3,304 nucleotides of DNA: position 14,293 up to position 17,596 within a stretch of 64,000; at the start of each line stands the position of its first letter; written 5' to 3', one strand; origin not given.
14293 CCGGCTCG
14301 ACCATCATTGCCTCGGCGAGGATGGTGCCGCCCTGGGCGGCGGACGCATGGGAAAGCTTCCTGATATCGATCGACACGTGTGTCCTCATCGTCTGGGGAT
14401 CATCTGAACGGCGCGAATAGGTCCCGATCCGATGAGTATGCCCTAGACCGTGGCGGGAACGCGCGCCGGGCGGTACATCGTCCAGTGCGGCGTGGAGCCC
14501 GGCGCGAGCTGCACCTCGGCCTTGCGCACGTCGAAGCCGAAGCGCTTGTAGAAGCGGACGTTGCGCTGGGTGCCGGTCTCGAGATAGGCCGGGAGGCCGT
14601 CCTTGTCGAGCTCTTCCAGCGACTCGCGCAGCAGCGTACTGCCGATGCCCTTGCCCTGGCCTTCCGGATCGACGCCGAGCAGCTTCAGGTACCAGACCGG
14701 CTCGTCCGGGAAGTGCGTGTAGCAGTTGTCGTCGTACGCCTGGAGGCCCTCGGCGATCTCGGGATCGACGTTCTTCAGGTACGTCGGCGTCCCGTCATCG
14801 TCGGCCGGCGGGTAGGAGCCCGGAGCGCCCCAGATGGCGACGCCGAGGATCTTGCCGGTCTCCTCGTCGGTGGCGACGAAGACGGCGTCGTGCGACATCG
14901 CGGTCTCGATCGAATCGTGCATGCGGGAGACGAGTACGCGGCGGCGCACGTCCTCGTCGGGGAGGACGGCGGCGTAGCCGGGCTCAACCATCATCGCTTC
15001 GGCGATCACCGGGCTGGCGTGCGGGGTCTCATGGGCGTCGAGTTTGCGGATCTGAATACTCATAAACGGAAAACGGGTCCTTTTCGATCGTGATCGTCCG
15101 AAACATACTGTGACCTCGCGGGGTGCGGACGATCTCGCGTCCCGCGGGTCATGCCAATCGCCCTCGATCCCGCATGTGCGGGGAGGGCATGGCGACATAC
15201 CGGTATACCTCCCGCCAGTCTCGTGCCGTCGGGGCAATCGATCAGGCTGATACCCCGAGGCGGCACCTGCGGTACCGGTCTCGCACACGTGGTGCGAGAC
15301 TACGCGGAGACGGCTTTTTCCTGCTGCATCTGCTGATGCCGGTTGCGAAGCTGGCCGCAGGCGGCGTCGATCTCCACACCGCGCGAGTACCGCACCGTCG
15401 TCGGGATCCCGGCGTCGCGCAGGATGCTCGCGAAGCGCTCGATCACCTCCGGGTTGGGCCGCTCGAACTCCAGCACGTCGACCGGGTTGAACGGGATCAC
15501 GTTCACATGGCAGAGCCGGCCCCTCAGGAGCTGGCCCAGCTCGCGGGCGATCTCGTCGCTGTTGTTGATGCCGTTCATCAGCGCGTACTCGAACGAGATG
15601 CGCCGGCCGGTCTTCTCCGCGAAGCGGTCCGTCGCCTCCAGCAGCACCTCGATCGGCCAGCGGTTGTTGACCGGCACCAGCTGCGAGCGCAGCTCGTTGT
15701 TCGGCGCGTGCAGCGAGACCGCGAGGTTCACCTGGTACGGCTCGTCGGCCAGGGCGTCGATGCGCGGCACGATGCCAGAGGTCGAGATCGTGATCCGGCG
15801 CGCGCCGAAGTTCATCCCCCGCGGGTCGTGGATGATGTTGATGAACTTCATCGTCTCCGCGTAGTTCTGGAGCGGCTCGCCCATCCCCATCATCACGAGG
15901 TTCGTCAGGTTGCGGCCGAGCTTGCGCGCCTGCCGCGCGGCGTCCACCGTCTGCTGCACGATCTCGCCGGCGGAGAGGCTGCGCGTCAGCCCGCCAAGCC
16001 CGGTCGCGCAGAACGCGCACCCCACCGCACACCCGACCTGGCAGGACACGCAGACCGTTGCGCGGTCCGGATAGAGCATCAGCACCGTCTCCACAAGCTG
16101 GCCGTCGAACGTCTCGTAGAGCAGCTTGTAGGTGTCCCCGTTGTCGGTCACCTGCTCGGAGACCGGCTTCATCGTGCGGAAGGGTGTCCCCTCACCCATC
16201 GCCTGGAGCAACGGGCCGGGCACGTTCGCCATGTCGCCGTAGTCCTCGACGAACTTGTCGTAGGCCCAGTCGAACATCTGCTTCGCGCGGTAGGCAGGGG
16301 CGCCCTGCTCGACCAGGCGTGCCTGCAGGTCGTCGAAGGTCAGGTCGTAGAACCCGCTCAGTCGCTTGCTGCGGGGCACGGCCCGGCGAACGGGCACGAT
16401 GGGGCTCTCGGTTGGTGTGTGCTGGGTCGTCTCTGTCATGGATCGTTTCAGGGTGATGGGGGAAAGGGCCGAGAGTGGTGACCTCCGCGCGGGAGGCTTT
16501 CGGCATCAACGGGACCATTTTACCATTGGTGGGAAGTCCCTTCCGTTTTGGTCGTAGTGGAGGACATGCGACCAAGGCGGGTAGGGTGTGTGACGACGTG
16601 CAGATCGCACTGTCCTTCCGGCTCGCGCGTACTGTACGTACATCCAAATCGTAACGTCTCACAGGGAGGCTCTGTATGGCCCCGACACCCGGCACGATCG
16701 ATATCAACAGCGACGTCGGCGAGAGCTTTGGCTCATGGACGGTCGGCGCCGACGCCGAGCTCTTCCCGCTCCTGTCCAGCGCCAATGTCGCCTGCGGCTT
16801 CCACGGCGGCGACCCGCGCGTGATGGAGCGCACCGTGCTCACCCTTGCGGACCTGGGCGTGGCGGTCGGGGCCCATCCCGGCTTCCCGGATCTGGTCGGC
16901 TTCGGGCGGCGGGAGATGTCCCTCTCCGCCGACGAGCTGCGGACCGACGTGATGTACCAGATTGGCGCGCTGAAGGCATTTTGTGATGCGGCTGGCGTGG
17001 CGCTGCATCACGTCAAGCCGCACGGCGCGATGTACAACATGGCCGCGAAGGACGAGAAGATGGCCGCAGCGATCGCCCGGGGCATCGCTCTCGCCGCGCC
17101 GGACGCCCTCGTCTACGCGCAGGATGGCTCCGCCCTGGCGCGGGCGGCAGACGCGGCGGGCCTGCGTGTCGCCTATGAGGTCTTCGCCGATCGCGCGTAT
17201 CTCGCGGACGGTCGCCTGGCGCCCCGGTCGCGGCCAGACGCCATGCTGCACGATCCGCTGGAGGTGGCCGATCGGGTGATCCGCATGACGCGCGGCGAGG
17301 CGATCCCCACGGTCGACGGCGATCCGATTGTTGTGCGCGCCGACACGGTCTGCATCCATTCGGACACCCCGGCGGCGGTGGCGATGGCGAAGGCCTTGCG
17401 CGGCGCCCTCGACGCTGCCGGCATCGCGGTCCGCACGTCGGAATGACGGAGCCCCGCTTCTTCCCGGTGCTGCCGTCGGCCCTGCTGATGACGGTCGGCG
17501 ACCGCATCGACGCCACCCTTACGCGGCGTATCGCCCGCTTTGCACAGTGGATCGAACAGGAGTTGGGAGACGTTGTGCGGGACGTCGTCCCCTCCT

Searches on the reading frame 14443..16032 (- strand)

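Call 7: search_protein_families(library=pfam, proteins=[window:14443-16032:-])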
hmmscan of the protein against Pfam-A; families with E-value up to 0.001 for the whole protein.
window:14443-16032:- (529 aa): 4 families
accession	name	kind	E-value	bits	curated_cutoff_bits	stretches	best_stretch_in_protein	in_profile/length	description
PF00583.31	Acetyltransf_1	-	2e-11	44.6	20.7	1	384-500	35-116/116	Acetyltransferase (GNAT) family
PF13508.13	Acetyltransf_7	-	5.9e-10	39.8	27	1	440-501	28-83/84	Acetyltransferase (GNAT) domain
PF13527.13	Acetyltransf_9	-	2.2e-06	28.1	25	1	439-502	65-126/127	Acetyltransferase (GNAT) domain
PF13673.13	Acetyltransf_10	-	8.4e-06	26.2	23.6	1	448-506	53-113/128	Acetyltransferase (GNAT) domain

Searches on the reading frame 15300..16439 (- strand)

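Call 21: search_protein_families(library=pfam, proteins=[window:15300-16439:-])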
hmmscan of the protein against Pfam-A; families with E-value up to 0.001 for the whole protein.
window:15300-16439:- (379 aa): 2 families
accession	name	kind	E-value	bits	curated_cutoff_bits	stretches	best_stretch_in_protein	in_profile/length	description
PF04055.27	Radical_SAM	-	1.5e-16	61.5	29.5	1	132-296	2-161/166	Radical SAM superfamily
PF21016.3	RlmN_N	-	2.9e-07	30.6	24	1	31-75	4-48/60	Ribosomal RNA large subunit methyltransferase N-terminal domain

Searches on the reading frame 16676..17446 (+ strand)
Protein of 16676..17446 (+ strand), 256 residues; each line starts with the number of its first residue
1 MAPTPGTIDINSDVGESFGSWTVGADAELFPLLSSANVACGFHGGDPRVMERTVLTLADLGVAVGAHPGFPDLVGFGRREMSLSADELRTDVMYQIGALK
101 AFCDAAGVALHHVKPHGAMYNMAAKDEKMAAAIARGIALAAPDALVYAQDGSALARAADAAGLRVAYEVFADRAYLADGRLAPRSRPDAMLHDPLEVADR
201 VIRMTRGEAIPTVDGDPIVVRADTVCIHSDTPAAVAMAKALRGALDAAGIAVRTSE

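Call 21: search_protein_families(library=pfam, proteins=[window:16676-17446:+])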
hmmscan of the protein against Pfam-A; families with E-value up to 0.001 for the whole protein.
window:16676-17446:+ (256 aa): 1 family
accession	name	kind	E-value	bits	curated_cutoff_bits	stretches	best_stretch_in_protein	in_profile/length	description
PF03746.21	LamB_YcsF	-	2e-97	326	22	1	8-245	1-238/239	LamB/YcsF family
